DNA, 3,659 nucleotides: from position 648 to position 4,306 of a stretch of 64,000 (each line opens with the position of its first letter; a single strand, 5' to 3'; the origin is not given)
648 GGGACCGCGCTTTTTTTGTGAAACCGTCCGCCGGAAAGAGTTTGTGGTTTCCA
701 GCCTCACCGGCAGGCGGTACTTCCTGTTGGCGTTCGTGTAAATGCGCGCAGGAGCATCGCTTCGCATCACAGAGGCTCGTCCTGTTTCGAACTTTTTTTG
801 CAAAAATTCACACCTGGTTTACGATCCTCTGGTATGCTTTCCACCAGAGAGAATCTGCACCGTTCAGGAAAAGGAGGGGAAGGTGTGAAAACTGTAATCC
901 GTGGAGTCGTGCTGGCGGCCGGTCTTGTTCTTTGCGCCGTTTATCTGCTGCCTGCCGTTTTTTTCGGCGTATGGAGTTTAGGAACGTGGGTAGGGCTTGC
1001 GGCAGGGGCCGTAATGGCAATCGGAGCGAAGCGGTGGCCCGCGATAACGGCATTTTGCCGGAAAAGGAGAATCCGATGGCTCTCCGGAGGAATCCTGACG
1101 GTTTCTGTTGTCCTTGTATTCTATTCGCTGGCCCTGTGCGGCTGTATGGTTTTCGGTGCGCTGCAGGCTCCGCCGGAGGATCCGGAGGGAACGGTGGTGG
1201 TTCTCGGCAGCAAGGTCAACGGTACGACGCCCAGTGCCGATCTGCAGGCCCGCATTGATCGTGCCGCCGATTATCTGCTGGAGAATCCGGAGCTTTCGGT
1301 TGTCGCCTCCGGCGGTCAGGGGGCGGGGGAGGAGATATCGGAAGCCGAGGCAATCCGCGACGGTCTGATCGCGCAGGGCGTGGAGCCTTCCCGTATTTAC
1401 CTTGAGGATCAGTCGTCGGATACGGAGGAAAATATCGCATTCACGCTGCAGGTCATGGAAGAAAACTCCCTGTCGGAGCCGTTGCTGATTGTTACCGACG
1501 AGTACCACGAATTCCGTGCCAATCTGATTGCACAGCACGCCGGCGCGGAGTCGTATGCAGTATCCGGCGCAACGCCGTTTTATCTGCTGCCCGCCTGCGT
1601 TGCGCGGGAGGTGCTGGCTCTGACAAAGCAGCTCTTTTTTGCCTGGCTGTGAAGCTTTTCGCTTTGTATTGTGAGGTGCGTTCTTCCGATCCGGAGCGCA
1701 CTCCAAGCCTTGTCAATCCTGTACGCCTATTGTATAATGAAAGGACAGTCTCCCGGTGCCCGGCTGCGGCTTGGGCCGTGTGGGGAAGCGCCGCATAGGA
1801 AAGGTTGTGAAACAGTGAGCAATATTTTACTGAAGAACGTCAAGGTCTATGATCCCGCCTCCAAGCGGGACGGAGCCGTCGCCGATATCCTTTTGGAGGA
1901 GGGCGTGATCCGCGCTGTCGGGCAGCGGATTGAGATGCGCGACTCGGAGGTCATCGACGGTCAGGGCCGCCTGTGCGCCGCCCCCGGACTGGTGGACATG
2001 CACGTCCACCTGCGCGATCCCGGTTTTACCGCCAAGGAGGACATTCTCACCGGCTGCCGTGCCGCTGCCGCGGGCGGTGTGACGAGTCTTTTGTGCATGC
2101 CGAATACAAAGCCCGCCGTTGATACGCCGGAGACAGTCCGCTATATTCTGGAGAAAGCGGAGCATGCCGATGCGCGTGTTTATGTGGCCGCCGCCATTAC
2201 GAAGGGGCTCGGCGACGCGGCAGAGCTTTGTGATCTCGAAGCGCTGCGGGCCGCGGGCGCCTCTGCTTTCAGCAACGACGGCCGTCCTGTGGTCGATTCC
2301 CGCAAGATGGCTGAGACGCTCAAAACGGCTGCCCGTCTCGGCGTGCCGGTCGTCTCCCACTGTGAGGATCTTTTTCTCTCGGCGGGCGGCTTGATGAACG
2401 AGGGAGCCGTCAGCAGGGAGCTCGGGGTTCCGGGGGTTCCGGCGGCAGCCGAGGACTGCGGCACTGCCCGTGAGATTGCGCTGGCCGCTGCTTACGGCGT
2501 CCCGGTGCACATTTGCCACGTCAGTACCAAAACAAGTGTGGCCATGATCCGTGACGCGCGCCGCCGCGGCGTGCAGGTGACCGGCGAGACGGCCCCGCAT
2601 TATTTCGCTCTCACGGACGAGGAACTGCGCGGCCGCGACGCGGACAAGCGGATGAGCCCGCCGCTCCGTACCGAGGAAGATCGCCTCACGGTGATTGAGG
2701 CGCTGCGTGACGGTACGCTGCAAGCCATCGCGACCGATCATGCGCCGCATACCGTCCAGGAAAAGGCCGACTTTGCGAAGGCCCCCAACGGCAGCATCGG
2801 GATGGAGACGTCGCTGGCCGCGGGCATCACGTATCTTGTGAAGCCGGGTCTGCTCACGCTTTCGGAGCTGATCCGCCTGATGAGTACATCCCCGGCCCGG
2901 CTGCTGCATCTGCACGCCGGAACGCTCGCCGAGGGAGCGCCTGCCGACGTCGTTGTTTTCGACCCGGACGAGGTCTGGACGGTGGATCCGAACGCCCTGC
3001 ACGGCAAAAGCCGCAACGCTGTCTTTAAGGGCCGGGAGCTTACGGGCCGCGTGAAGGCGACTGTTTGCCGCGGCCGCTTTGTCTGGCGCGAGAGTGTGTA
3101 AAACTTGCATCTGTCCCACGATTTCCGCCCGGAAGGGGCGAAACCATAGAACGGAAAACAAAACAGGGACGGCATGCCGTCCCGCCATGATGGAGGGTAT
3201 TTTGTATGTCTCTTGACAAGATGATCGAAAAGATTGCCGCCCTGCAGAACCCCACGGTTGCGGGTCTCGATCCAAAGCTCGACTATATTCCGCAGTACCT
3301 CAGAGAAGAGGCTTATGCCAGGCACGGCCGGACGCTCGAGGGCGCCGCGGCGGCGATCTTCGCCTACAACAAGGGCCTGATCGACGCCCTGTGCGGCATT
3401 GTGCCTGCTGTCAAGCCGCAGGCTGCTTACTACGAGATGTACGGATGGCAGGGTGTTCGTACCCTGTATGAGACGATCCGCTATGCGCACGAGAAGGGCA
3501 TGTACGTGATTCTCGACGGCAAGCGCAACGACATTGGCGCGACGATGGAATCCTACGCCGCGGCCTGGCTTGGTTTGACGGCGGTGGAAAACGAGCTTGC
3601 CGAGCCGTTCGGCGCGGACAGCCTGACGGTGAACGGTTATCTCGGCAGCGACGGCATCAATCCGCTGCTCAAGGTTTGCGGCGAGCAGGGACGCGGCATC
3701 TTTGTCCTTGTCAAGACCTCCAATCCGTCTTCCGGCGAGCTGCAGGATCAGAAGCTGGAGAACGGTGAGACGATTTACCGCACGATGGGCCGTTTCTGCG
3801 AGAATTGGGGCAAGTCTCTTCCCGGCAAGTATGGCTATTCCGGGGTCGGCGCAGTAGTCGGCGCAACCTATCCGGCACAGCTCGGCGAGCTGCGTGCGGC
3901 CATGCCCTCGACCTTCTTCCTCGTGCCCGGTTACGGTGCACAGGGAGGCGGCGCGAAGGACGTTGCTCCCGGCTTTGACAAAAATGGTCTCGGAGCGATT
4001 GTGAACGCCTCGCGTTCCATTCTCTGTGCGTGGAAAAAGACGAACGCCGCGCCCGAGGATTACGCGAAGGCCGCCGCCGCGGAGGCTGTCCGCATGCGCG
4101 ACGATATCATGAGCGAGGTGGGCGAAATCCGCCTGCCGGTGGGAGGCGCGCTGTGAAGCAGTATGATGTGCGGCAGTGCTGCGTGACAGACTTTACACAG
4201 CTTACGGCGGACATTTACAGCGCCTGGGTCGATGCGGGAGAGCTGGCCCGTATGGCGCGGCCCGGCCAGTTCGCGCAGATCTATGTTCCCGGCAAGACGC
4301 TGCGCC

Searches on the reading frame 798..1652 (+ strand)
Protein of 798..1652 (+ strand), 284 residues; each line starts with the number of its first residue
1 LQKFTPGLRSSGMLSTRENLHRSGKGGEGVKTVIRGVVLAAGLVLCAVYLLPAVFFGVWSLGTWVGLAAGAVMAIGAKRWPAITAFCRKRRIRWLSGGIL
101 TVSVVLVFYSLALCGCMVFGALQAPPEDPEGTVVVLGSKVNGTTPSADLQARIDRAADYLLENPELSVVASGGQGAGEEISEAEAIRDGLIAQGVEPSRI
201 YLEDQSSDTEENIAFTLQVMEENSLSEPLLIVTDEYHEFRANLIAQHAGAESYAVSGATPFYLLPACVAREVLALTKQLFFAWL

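Call 53: search_protein_families(library=pfam, proteins=[window:798-1652:+], max_evalue=0.00001)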
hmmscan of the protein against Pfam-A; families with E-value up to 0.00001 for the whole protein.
window:798-1652:+ (284 aa): 1 family
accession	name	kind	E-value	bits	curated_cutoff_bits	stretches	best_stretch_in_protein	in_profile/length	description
PF02698.23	DUF218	-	3.3e-26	92.2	27.6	1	132-262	2-110/133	DUF218 domain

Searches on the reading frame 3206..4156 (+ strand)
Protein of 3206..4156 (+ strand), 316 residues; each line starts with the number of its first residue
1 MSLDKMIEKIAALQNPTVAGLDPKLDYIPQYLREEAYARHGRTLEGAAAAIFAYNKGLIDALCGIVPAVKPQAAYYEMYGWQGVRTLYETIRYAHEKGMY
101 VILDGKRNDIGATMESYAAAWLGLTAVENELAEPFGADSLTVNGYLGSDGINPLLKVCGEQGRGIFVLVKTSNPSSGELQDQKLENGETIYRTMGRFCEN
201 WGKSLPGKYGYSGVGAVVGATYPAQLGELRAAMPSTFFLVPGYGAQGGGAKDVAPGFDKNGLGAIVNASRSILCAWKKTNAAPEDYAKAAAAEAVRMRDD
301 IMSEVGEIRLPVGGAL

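Call 53: search_protein_families(library=pfam, proteins=[window:3206-4156:+], max_evalue=0.00001)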
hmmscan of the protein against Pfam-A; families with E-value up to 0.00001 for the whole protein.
window:3206-4156:+ (316 aa): 1 family
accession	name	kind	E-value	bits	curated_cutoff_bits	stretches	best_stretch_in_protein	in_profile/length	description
PF00215.30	OMPdecase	-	5.4e-24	85.8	27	1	59-282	19-218/221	Orotidine 5'-phosphate decarboxylase / HUMPS family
